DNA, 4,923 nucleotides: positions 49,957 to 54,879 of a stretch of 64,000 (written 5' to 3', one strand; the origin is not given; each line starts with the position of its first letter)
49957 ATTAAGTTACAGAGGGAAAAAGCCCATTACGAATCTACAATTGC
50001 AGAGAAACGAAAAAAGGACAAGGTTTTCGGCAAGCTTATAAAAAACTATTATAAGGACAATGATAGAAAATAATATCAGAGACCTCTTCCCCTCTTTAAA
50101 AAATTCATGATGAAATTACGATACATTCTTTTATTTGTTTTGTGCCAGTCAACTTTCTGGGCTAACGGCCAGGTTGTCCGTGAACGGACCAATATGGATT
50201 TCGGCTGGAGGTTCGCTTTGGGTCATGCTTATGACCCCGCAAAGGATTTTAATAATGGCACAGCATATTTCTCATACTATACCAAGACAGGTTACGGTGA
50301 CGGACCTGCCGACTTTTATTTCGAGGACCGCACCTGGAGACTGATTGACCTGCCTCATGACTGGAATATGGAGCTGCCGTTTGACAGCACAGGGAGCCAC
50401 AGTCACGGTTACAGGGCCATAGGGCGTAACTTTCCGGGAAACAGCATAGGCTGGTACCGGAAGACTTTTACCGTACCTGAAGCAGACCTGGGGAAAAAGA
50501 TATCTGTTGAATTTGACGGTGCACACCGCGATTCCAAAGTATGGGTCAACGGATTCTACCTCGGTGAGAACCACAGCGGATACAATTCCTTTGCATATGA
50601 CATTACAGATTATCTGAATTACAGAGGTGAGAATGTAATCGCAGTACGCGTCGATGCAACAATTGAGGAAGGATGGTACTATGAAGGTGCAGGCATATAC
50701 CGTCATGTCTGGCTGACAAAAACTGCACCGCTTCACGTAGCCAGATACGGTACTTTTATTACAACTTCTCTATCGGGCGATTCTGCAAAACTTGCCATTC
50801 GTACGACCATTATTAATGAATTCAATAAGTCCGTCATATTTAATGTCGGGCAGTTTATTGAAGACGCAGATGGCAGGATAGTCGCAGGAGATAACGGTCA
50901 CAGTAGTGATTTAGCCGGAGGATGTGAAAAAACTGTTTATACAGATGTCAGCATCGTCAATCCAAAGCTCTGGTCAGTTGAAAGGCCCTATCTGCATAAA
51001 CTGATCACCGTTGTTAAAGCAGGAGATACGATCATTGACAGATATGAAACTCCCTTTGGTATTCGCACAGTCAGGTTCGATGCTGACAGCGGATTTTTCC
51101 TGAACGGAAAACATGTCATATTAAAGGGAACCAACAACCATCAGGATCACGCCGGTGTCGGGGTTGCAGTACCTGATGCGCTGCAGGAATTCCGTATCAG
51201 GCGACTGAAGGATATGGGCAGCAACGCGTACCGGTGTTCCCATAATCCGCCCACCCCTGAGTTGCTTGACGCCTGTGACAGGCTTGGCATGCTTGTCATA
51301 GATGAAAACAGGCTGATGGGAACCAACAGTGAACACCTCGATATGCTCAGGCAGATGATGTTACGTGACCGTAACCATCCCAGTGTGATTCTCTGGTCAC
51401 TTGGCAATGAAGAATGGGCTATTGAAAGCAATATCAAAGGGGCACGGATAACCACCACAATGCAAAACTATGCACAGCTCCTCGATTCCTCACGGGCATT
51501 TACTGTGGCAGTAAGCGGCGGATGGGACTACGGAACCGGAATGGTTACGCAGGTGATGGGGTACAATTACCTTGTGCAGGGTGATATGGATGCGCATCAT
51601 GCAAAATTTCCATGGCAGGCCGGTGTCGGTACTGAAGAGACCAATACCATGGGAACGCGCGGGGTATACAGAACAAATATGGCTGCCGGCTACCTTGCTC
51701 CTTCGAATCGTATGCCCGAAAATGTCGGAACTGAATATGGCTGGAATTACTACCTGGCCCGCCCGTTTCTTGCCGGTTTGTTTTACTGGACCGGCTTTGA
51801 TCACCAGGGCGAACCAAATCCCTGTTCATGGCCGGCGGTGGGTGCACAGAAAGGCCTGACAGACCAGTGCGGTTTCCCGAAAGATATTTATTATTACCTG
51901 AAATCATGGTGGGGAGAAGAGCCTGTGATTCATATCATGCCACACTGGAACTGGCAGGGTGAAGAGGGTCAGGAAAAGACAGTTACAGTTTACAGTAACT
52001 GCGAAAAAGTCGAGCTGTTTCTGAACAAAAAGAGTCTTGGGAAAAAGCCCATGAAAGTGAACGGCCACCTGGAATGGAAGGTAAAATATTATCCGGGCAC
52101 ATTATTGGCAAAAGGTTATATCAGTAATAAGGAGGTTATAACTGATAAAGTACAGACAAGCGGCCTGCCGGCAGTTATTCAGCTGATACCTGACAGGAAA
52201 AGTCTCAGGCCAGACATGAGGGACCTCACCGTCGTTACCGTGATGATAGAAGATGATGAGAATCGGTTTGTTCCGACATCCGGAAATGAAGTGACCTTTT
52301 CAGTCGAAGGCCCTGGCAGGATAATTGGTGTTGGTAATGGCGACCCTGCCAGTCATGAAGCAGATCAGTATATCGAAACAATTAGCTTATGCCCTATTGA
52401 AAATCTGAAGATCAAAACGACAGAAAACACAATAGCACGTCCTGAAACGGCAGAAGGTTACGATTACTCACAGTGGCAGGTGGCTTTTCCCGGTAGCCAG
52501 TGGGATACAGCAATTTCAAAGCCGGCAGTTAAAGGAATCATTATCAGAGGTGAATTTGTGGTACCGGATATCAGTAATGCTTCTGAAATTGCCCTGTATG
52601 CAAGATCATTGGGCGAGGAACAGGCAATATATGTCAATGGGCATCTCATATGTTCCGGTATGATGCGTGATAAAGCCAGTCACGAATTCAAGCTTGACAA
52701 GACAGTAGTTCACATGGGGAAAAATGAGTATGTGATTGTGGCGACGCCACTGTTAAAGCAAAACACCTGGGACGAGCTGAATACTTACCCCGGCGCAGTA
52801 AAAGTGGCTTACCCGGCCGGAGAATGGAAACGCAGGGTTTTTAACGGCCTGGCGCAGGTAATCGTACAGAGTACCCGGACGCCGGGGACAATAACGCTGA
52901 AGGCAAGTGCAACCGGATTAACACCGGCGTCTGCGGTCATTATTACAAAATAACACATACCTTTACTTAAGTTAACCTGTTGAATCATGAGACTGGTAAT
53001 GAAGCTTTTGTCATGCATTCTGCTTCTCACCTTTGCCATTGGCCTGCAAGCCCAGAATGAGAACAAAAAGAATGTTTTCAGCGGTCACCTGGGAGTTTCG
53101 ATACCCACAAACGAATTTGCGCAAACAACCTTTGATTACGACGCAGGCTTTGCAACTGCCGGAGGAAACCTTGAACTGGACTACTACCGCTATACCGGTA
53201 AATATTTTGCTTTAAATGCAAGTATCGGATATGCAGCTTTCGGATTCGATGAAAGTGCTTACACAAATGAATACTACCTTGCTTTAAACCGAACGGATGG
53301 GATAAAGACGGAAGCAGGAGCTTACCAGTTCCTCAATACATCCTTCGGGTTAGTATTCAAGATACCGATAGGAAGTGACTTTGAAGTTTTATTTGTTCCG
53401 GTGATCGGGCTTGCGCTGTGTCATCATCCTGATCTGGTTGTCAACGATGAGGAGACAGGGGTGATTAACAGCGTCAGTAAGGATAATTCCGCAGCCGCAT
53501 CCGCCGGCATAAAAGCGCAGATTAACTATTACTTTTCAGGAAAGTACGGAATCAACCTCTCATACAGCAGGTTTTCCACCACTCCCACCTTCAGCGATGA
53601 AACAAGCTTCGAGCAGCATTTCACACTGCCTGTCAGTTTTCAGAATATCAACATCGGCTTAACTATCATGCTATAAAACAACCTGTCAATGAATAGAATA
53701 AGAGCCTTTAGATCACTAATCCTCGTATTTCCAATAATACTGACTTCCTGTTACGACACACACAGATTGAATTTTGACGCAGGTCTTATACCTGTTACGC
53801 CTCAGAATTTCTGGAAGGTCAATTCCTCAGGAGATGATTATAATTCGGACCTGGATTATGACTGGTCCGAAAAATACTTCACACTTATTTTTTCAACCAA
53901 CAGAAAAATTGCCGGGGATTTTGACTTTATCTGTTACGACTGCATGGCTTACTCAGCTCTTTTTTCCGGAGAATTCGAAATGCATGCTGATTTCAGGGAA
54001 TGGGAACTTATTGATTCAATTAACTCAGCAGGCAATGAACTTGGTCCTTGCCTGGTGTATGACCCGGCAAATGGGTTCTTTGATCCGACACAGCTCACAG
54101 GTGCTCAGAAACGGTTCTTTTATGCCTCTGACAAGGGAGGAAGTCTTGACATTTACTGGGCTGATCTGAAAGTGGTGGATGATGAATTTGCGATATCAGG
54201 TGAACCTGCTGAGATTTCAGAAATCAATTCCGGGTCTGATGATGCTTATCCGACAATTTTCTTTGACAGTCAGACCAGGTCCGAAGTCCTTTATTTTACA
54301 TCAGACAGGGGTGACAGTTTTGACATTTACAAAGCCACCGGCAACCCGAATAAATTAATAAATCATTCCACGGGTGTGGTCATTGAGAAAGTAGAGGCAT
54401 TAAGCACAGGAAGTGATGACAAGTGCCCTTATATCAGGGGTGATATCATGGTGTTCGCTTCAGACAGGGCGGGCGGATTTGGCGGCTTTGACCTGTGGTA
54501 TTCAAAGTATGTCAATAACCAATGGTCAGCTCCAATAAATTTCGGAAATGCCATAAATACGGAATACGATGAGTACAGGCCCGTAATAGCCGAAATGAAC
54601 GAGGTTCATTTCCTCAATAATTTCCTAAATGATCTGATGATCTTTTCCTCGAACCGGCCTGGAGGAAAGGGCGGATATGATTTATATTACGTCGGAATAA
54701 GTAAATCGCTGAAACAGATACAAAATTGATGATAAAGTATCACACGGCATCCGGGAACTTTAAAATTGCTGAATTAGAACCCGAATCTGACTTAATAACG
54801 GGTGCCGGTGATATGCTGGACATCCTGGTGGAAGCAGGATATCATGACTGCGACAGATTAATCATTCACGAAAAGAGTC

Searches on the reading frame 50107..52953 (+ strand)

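Call 12: search_protein_families(library=pfam, proteins=[window:50107-52953:+])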
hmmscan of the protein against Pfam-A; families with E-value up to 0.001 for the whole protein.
window:50107-52953:+ (948 aa): 9 families
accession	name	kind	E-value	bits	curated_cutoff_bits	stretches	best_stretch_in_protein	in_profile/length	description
PF02836.23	Glyco_hydro_2_C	-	6.5e-29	101.5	21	1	327-470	5-163/302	Glycosyl hydrolases family 2, TIM barrel domain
PF18565.7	Glyco_hydro2_C5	-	1.3e-27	96.1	32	2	691-754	1-64/103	Glycoside hydrolase family 2 C-terminal domain 5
PF02837.24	Glyco_hydro_2_N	-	1.5e-25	90.6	28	1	34-205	8-167/169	Glycosyl hydrolases family 2, sugar binding domain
PF16355.11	DUF4982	-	1.8e-20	73.1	23.9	1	621-677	1-60/61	Domain of unknown function (DUF4982)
PF00703.27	Glyco_hydro_2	-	8.8e-16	59.1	23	1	216-320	6-109/109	Glycosyl hydrolases family 2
PF13364.12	BetaGal_ABD2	-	4.3e-11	44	23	1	110-185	32-109/112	Beta-galactosidase second all-beta domain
PF22666.2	Glyco_hydro_2_N2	-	5.9e-09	36.7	27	1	116-191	51-126/167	Glycosyl hydrolase 2 galactose-binding domain-like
PF21467.3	BetaGal_gal-bd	-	4.5e-05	23.9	27.3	0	115-155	2-40/62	Beta-galactosidase, galactose-binding domain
PF09134.16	Invasin_D3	-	0.00095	20.1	33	0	696-742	10-55/98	Invasin, domain 3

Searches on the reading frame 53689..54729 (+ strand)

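Call 12: search_protein_families(library=pfam, proteins=[window:53689-54729:+])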
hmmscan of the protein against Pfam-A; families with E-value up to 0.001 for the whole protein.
window:53689-54729:+ (346 aa): 1 family
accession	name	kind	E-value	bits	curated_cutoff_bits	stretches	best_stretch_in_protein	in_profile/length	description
PF07676.18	PD40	-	1.7e-06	28.2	20.9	0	251-270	20-37/38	WD40-like Beta Propeller Repeat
